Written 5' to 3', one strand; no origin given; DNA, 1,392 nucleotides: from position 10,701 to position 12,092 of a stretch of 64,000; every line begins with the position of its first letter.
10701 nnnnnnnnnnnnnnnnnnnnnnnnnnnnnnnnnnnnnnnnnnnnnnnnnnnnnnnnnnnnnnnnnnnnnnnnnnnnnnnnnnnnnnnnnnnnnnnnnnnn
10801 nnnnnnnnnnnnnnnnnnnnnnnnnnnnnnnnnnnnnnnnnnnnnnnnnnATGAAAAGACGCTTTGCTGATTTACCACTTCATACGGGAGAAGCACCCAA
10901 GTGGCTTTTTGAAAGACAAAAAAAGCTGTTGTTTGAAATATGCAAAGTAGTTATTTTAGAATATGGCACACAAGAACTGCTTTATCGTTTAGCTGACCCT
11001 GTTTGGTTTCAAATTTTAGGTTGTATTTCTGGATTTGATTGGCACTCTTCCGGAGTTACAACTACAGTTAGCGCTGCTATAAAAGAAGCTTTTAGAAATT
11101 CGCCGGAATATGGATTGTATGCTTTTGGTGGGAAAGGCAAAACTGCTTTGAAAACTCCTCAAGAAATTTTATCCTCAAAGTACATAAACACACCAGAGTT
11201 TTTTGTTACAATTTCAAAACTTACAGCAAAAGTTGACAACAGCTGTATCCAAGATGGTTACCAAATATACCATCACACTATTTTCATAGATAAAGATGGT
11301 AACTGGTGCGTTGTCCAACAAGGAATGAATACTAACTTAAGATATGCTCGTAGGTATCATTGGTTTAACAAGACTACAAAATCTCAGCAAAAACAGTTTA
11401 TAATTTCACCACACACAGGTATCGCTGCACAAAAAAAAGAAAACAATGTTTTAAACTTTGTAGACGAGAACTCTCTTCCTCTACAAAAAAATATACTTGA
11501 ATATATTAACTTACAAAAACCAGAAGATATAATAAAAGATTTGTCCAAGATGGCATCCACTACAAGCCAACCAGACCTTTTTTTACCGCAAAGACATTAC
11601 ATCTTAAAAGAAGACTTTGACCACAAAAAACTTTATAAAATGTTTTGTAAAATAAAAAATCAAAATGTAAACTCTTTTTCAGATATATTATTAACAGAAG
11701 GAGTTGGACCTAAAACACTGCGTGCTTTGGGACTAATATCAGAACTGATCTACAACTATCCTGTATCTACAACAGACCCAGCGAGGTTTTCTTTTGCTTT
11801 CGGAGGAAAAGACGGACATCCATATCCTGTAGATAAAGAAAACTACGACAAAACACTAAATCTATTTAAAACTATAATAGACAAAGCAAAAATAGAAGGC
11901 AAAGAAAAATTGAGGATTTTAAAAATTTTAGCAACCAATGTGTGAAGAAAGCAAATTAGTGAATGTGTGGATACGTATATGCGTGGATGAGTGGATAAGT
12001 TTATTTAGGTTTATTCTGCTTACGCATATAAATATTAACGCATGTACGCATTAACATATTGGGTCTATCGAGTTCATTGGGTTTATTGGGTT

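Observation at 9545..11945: Translationally coupled trio: small protein, SPL-like radical SAM enzyme and DUF763 with a helix-hairpin-helix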

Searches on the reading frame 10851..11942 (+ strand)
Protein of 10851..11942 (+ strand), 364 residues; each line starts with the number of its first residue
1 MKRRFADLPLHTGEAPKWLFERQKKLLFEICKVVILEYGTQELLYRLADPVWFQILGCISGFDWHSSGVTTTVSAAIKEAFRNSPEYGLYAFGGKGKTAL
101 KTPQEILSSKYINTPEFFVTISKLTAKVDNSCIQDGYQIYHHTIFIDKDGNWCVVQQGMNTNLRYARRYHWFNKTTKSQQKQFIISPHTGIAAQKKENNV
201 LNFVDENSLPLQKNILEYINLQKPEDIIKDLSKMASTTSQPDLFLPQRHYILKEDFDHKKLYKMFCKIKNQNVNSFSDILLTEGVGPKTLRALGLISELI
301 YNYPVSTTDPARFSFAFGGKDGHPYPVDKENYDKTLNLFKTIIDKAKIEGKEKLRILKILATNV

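Call 3: search_protein_families(library=pfam, proteins=[window:10851-11942:+], max_evalue=1)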
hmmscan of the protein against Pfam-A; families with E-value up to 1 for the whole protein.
window:10851-11942:+ (364 aa): 1 family
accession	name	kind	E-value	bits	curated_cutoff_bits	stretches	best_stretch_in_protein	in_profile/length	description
PF05559.16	DUF763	-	1.5e-117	392.9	35.5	1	5-327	2-319/319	Protein of unknown function (DUF763)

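Call 4: search_protein_families(library=ncbifam, proteins=[window:10851-11942:+], max_evalue=1)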
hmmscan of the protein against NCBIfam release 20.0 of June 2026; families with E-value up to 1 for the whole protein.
window:10851-11942:+ (364 aa): 0 families

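Call 7: search_solved_structures(query=window:10851-11942:+, max_evalue=10, show_alignments=2)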
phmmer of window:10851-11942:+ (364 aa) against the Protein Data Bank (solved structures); distinct sequences matched with E-value up to 10: 1.
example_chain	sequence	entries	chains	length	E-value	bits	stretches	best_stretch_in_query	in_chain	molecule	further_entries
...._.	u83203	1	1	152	1.2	10.9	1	41-124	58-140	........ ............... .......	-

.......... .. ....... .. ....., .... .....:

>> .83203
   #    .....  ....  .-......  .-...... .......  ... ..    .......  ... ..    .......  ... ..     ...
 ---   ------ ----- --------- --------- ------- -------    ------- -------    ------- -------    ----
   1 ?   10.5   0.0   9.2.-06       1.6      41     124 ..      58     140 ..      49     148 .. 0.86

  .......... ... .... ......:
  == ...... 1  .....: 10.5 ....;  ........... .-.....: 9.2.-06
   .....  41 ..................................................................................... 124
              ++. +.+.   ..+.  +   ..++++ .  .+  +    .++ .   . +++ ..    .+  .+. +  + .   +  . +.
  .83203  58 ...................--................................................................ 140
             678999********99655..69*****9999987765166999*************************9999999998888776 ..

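Call 9: search_protein_families(library=padloc, proteins=[window:10851-11942:+], max_evalue=1)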
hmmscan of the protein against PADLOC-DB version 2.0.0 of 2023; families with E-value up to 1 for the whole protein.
window:10851-11942:+ (364 aa): 0 families

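Call 10: find_homologous_proteins(query=window:10851-11942:+, max_evalue=0.001)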
Query window:10851-11942:+ (364 aa): 8000 proteins with E <= 0.001 among 8000 candidates; the best 120 are listed.
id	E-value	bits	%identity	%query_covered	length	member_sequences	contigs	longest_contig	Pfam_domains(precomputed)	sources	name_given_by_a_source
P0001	4.3e-248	840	100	100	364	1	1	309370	PF05559.17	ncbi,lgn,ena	-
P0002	2.2e-205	699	81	99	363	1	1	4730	PF05559.17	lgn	-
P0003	4.8e-205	698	82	99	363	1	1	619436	PF05559.17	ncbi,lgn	-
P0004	3.6e-193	659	78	99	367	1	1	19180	PF05559.17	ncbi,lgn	ncbi:MAG: DUF763 domain-containing protein [Endomicrobiia bacterium]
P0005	1.6e-190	650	77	99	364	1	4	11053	PF05559.17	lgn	-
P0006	1.0e-188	645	76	99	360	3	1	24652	PF05559.17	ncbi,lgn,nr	ncbi:MAG: DUF763 domain-containing protein [Elusimicrobiota bacterium]|nr:DUF763 domain-containing p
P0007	5.1e-188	642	75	99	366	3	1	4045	PF05559.17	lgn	-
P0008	3.1e-187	640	76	99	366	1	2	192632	PF05559.17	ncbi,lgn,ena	-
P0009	6.0e-183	626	73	99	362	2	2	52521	PF05559.17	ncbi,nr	ncbi:MAG: DUF763 domain-containing protein [Endomicrobia bacterium]|nr:DUF763 domain-containing prot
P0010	1.2e-181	621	72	99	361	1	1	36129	PF05559.17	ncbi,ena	-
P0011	7.2e-181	619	71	99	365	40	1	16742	PF05559.17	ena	-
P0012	7.0e-179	612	71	99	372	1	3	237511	PF05559.17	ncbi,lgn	ncbi:MAG: DUF763 domain-containing protein [Endomicrobiia bacterium]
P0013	3.2e-167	574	69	99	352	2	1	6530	PF05559.17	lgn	-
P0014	1.4e-165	568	69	99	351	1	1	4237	PF05559.17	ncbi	-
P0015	1.2e-164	565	68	98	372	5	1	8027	PF05559.17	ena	-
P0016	3.1e-152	525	60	99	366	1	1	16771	PF05559.17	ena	-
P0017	2.3e-148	512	60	99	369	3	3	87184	PF05559.17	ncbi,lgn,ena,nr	ncbi:MAG: DUF763 domain-containing protein [Candidatus Omnitrophica bacterium]|nr:DUF763 domain-cont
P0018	1.0e-146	506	59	99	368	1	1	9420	PF05559.17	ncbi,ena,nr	ncbi:MAG: DUF763 domain-containing protein [Candidatus Omnitrophica bacterium]|nr:DUF763 domain-cont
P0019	1.8e-146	506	60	99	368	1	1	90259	PF05559.17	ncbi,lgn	ncbi:MAG: DUF763 domain-containing protein [Candidatus Ratteibacteria bacterium]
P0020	4.4e-146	504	59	99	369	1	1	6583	PF05559.17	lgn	-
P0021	8.3e-145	500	58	99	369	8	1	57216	PF05559.17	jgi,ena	-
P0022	1.3e-144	499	60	99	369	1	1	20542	PF05559.17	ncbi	ncbi:MAG: DUF763 domain-containing protein [Candidatus Ratteibacteria bacterium]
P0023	2.1e-144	499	59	99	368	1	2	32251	PF05559.17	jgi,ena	jgi:hypothetical protein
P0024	3.8e-144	498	60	99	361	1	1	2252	PF05559.17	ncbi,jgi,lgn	-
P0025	4.0e-144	498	59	99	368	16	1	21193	PF05559.17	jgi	jgi:hypothetical protein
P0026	1.7e-142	493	58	99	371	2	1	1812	PF05559.17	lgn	-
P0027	1.9e-142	492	58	99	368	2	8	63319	PF05559.17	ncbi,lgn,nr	ncbi:MAG: DUF763 domain-containing protein [Candidatus Omnitrophica bacterium]|nr:DUF763 domain-cont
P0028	6.1e-142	491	57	99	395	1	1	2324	PF05559.17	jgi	jgi:hypothetical protein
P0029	8.1e-142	490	57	99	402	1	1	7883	PF05559.17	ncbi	ncbi:MAG: DUF763 domain-containing protein [Endomicrobiia bacterium]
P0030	1.1e-137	477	56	99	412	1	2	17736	PF05559.17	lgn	-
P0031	7.8e-136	471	56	99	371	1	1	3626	PF05559.17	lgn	-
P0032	2.5e-129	449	59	91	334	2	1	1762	PF05559.17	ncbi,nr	ncbi:MAG: DUF763 domain-containing protein, partial [bacterium]|nr:DUF763 domain-containing protein 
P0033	2.7e-106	373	48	98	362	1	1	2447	PF05559.17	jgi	-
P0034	5.1e-106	373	48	98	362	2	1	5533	PF05559.17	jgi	jgi:uncharacterized protein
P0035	3.9e-105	370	48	99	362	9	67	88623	PF05559.17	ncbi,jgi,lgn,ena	jgi:hypothetical protein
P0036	7.5e-105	369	50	98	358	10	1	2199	PF05559.17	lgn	-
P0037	7.6e-105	369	50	99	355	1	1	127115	PF05559.17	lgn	-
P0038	1.2e-104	368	48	99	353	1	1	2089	PF05559.17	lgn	-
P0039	2.4e-104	367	49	99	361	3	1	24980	PF05559.17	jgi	-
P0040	4.1e-104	366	50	99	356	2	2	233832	PF05559.17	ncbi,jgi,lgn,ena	-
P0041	1.3e-103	365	48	97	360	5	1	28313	PF05559.17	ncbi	-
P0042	1.9e-103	364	48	98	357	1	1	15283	PF05559.17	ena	-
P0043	2.8e-103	364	50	99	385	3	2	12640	PF05559.17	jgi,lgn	jgi:hypothetical protein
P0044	4.0e-103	363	49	99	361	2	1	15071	PF05559.17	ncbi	-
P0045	4.6e-103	363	48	99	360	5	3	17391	PF05559.17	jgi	-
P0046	4.7e-103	363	49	99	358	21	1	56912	PF05559.17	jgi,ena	-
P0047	4.7e-103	363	47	99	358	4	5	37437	PF05559.17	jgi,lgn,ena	-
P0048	5.3e-103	363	50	99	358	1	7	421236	PF05559.17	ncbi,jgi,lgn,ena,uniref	uniref:DUF763 domain-containing protein n=1 Tax=Dictyoglomus thermophilum TaxID=14 RepID=A0A7C3RHG8_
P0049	6.5e-103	362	48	98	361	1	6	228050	PF05559.17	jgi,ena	-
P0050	6.7e-103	362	48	98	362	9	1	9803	PF05559.17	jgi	jgi:hypothetical protein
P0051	8.9e-103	362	49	99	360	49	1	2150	PF05559.17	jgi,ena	-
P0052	9.6e-103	362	48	99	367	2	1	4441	PF05559.17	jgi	-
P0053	9.7e-103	362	47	98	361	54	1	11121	PF05559.17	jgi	jgi:hypothetical protein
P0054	1.2e-102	361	47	98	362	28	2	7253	PF05559.17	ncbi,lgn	-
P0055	1.3e-102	361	48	99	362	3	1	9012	PF05559.17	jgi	-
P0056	1.5e-102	361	48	99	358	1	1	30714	PF05559.17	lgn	-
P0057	1.6e-102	361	50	99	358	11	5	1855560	PF05559.17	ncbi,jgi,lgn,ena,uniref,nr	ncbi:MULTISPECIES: DUF763 domain-containing protein [Dictyoglomus]|uniref:DUF763 domain-containing p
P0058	2.2e-102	361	48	99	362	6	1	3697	PF05559.17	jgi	-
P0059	2.6e-102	360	49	98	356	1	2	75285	PF05559.17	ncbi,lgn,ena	-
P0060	2.6e-102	360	49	98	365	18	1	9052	PF05559.17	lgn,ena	-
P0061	2.9e-102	360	48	99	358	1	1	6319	PF05559.17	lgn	-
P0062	3.5e-102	360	48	99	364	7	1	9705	PF05559.17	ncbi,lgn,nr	ncbi:MAG TPA: DUF763 domain-containing protein [Chloroflexi bacterium]|nr:DUF763 domain-containing p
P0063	4.0e-102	360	50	99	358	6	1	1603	PF05559.17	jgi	jgi:hypothetical protein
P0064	4.2e-102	360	46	99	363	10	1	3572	PF05559.17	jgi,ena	jgi:hypothetical protein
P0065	4.5e-102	360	49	99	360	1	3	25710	PF05559.17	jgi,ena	-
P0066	4.5e-102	360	49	99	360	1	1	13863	PF05559.17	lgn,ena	-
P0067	4.5e-102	360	49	99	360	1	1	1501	PF05559.17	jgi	-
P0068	5.5e-102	359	50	98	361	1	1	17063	PF05559.17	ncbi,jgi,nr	ncbi:MAG: DUF763 domain-containing protein [Actinomycetota bacterium]|jgi:hypothetical protein|nr:DU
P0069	9.3e-102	358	46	99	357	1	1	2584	PF05559.17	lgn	-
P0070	1.3e-101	358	49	98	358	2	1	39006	PF05559.17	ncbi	-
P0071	1.4e-101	358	47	99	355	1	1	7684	PF05559.17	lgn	-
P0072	1.5e-101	358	48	99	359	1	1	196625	PF05559.17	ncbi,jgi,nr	ncbi:MAG: hypothetical protein CBR30_02600 [Dictyoglomus sp. NZ13-RE01]|nr:MAG: hypothetical protein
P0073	1.6e-101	358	49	99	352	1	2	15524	PF05559.17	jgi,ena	-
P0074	1.6e-101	358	47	98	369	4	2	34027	PF05559.17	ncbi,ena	-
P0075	1.6e-101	358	48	99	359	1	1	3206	PF05559.17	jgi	-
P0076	1.9e-101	357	47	98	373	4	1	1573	PF05559.17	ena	-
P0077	3.1e-101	357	47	98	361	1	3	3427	PF05559.17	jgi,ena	jgi:hypothetical protein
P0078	3.2e-101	357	47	99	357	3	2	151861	PF05559.17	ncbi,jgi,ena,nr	ncbi:MAG TPA: DUF763 domain-containing protein [Syntrophorhabdaceae bacterium]|nr:DUF763 domain-cont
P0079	3.4e-101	357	48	97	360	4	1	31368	PF05559.17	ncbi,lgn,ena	-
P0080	4.1e-101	356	48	99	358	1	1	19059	PF05559.17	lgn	-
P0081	4.3e-101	356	46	99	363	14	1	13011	PF05559.17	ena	-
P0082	4.3e-101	356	46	99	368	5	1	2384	PF05559.17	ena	-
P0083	4.9e-101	356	47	98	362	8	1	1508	PF05559.17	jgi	jgi:hypothetical protein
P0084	4.9e-101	356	50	99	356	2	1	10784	PF05559.17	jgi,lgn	-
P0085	6.0e-101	356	49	99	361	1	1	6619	PF05559.17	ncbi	-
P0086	6.3e-101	356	46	99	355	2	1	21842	PF05559.17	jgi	-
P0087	6.4e-101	356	47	99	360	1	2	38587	PF05559.17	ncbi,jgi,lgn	-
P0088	6.6e-101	356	48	99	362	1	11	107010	PF05559.17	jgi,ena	jgi:hypothetical protein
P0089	7.0e-101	356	47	96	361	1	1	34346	PF05559.17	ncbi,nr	ncbi:MAG: hypothetical protein A2Z75_07690 [Chloroflexi bacterium RBG_13_50_10]|nr:MAG: hypothetical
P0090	8.3e-101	355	49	99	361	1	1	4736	PF05559.17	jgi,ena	-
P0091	8.4e-101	355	49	98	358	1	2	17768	PF05559.17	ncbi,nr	ncbi:MAG: DUF763 domain-containing protein [Candidatus Desulfofervidaceae bacterium]|nr:DUF763 domai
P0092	9.4e-101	355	48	98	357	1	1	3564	PF05559.17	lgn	-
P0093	9.9e-101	355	48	99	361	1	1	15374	PF05559.17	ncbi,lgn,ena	-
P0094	1.0e-100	355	47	99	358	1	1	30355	PF05559.17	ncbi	ncbi:DUF763 domain-containing protein [Hydrogenivirga sp.]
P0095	1.0e-100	355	47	98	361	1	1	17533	PF05559.17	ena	-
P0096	1.1e-100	355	48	98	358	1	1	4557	PF05559.17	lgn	-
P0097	1.1e-100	355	48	97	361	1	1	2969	PF05559.17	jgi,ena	-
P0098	1.2e-100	355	46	98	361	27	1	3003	PF05559.17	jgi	jgi:hypothetical protein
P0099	1.2e-100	355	46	98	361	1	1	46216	PF05559.17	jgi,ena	-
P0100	1.2e-100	355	46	98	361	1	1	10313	PF05559.17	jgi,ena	-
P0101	1.3e-100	355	46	98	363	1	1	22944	PF05559.17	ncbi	-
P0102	1.3e-100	355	48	98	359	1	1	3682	PF05559.17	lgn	-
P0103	1.5e-100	354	48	98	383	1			PF05559.17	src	-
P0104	1.7e-100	354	47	99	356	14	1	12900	PF05559.17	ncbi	-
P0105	1.8e-100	354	47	100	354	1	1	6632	PF05559.17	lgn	-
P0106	1.9e-100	354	47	98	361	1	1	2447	PF05559.17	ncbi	-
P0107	2.1e-100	354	49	99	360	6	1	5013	PF05559.17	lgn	-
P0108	2.1e-100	354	48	99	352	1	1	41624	PF05559.17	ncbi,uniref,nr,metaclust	ncbi:MAG: hypothetical protein SCARUB_01265 [Candidatus Scalindua rubra]|uniref:DUF763 domain-contai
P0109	2.2e-100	354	48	99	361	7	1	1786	PF05559.17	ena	-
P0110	2.2e-100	354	48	99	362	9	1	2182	PF05559.17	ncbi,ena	-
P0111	2.6e-100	354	47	98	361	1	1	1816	PF05559.17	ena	-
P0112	2.9e-100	354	47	98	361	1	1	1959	PF05559.17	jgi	-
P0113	3.2e-100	353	47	98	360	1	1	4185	PF05559.17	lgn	-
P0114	3.5e-100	353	49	98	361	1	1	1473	PF05559.17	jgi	-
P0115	3.5e-100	353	48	99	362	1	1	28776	PF05559.17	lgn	-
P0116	3.5e-100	353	47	99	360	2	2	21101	PF05559.17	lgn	-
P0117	4.1e-100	353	47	98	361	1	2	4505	PF05559.17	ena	-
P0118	4.4e-100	353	47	99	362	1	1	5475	PF05559.17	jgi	jgi:hypothetical protein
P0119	4.5e-100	353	47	100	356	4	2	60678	PF05559.17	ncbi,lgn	ncbi:MAG: DUF763 domain-containing protein [candidate division WOR-3 bacterium]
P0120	4.7e-100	353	47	99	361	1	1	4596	PF05559.17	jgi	jgi:hypothetical protein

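Call 12: find_related_loci(query=A1, collection=genome_contigs, flank=6000)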
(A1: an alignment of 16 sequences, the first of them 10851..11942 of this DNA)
Query A1 (364 aa) in genome_contigs; peptide patterns used: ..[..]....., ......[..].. (x = any residue, [..] = any of these).
600 stretches matched a pattern (row limit reached: there are more); 593 encode a relative of the query (tblastn E <= 1e-3); the best 80 are kept; 80 distinct loci.
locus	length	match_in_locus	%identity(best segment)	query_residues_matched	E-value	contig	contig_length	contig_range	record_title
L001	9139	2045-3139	59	1-361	2e-142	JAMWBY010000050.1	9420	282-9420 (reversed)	MAG: Candidatus Omnitrophota bacterium isolate DG_2.bins.143.Tibet NODE_10461_length_9420_cov_2.108469, whole genome sho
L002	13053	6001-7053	50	1-360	2e-110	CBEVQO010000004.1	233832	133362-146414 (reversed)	MAG TPA_asm: uncultured bacterium isolate SRR24791474_binner123_Refined_18 genome assembly, contig: ERZ25515408.8, whole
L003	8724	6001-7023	47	7-353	1e-108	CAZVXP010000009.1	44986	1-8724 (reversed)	MAG TPA_asm: uncultured Thermodesulfobacteriota bacterium isolate binchicken_co219_327 genome assembly, contig: k141_617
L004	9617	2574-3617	47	5-360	2e-108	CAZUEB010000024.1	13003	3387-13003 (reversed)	MAG TPA_asm: uncultured Dehalococcoidales bacterium isolate SRP098346_co1_299 genome assembly, contig: NODE_5651_length_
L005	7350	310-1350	46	6-360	2e-108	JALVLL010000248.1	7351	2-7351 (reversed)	MAG: Candidatus Bipolaricaulota bacterium isolate A1_metabat2_scaf2bin.286 A1_NODE_7682_length_7351_cov_1.925249, whole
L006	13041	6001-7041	48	6-360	3e-107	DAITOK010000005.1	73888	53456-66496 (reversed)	MAG TPA_asm: Chloroflexota bacterium isolate CTOTU21527 NODE_266_length_73888_cov_27.238823, whole genome shotgun sequen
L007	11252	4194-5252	47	1-361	2e-106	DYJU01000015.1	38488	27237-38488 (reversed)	MAG TPA_asm: Candidatus Methylomirabilis sp. isolate SulCav_AS07-7_2_29_45 SulCav_AS07_7_952_length_38488_cov_23_757526,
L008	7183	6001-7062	48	1-361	2e-106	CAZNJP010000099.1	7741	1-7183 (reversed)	MAG TPA_asm: uncultured Syntrophobacter sp. isolate binchicken_co349_7 genome assembly, contig: NODE_3700_length_7741_co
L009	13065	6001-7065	46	5-361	2e-106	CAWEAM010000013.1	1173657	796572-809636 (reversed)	MAG: uncultured Acidobacteriota bacterium isolate MFD04850.bin.2.364 genome assembly, contig: contig_9500, whole genome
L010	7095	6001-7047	47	5-361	1e-106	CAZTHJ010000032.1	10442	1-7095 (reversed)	MAG TPA_asm: uncultured Dehalococcoidales bacterium isolate SRP080215_co1_65 genome assembly, contig: NODE_7212_length_1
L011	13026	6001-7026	48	5-354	4e-106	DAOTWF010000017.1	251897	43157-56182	MAG TPA_asm: Dehalococcoidia bacterium isolate H12_119 k73_1688350, whole genome shotgun sequence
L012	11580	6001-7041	47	5-360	6e-106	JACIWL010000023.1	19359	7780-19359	MAG: Candidatus Bipolaricaulota bacterium isolate MAG-25 Bipolaricaulaceae_A3_bin15_Scaffold_23, whole genome shotgun se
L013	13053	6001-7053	47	1-361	4e-106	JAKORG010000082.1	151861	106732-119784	MAG: Deltaproteobacteria bacterium isolate all_maxbin.269 k201_1493693, whole genome shotgun sequence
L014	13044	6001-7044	47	5-360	4e-106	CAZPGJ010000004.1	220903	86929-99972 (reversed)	MAG TPA_asm: uncultured Dehalococcoidales bacterium isolate binchicken_co294_83 genome assembly, contig: NODE_75_length_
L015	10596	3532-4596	45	1-360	9e-106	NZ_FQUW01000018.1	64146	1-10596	Desulfofundulus australicus DSM 11792, whole genome shotgun sequence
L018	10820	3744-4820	46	1-361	3e-105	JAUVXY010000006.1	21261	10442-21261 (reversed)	MAG: Actinomycetes bacterium isolate CSMAG_1228 CSMAG_1228_k141_1032472_length_21261_cov_7.0000, whole genome shotgun se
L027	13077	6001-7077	46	1-362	2e-104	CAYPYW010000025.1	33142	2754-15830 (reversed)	MAG TPA_asm: uncultured Actinomycetota bacterium isolate binchicken_co178_258 genome assembly, contig: NODE_1976_length_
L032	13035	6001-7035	47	1-353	2e-103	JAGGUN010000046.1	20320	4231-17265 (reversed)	MAG: bacterium isolate AUK075 PB_MBMC_029_c_000000000053, whole genome shotgun sequence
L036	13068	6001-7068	43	1-362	2e-102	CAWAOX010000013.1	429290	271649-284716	MAG: uncultured Actinomycetota bacterium isolate MFD02979.bin.1.129 genome assembly, contig: contig_35935, whole genome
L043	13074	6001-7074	45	1-361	1e-102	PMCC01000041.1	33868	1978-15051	MAG: Actinomycetota bacterium isolate fen_731 73.20120700_E3M.220_contig_221460, whole genome shotgun sequence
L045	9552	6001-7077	45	1-362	3e-101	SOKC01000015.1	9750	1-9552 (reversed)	MAG: Actinobacteria bacterium isolate E44_bin5 NODE_3192_length_9750_cov_96.640124, whole genome shotgun sequence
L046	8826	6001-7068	47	6-361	3e-101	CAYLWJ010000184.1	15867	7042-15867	MAG TPA_asm: uncultured Actinomycetota bacterium isolate SRP231805_co4_8 genome assembly, contig: k141_430133, whole gen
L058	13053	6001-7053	43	2-360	8e-100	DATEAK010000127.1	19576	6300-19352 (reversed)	MAG TPA_asm: bacterium isolate SMAG_U8216 k141_89010, whole genome shotgun sequence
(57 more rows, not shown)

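Call 30: predict_structure(alignment_id=A3)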
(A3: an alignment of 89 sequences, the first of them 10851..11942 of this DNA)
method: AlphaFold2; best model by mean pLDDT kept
length: 364 residues; sequences in the alignment: 89
mean_pLDDT: 81.2   pTM: 0.79
mean pLDDT of the five models: 81.2, 80.7, 79.9, 79.8, 75.5
residues with pLDDT >= 90: 172; 70-90: 100; 50-70: 60; < 50: 32
segments of 3 or more residues with pLDDT < 50: 1-13, 239-242, 316-320, 322-324
pLDDT, mean of each block of 10 residues (from residue 1): 34 63 86 92 94 85 70 92 96 93 96 95 95 92 96 94 87 69 81 82 91 94 93 67 53 78 95 93 93 88 89 56 52 64 65 70 56
secondary structure, 60 per line:
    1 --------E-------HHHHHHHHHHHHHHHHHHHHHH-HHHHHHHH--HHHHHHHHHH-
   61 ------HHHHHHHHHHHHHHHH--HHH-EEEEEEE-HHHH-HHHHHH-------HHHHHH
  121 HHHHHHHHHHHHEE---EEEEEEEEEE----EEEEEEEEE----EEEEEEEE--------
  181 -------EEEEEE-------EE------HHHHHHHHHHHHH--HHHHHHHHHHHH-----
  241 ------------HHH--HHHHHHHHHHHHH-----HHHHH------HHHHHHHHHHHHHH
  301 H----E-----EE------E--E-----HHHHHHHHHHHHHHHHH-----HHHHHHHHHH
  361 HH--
elements in order: H17-38 H40-47 H50-59 H67-82 E89-95 H97-100 H102-107 H115-132 E138-147 E152-160 E165-172 E188-193 H209-221 H224-235 H258-270 H276-280 H287-301 H329-345 H351-362

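Call 33: search_protein_families(library=pfam, alignment_id=A4, max_evalue=0.00001)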
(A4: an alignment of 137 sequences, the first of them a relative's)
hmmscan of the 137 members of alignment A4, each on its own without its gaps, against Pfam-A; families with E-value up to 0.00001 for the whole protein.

A. member 1, L001:1103-1954:- (284 aa): 1 family
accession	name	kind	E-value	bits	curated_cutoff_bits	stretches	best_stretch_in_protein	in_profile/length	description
PF00561.26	Abhydrolase_1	-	2.8e-06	27.6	25.8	0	49-173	31-119/245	alpha/beta hydrolase fold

B. families by the number of members that match (of 137 scanned): 201 families (the first 25 are shown)
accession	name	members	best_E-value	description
PF00005.33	ABC_tran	5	3.9e-32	ABC transporter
PF12705.13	PDDEXK_1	5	2.5e-08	PD-(D/E)XK nuclease superfamily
PF13304.12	AAA_21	4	4.2e-11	AAA domain, putative AbiEii toxin, Type IV TA system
PF01135.25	PCMT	3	2.7e-64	Protein-L-isoaspartate(D-aspartate) O-methyltransferase (PCMT)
PF00990.26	GGDEF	3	5e-46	Diguanylate cyclase, GGDEF domain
PF08241.18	Methyltransf_11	3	1.1e-16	Methyltransferase domain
PF07728.20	AAA_5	3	1e-12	AAA domain (dynein-related subfamily)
PF14520.12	HHH_5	3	2.1e-10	Helix-hairpin-helix domain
PF00398.26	RrnaAD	3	2.1e-10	Ribosomal RNA adenine dimethylase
PF02463.25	SMC_N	3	4.1e-08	RecF/RecN/SMC N terminal domain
PF00180.25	Iso_dh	2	2.1e-134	Isocitrate/isopropylmalate dehydrogenase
PF00275.25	EPSP_synthase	2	2.6e-125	EPSP synthase (3-phosphoshikimate 1-carboxyvinyltransferase)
PF00004.35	AAA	2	8.2e-99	ATPase family associated with various cellular activities (AAA)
PF02786.22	CPSase_L_D2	2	1.4e-83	Carbamoyl-phosphate synthase L chain, ATP binding domain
PF01189.24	Methyltr_RsmB-F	2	8.4e-58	16S rRNA methyltransferase RsmB/F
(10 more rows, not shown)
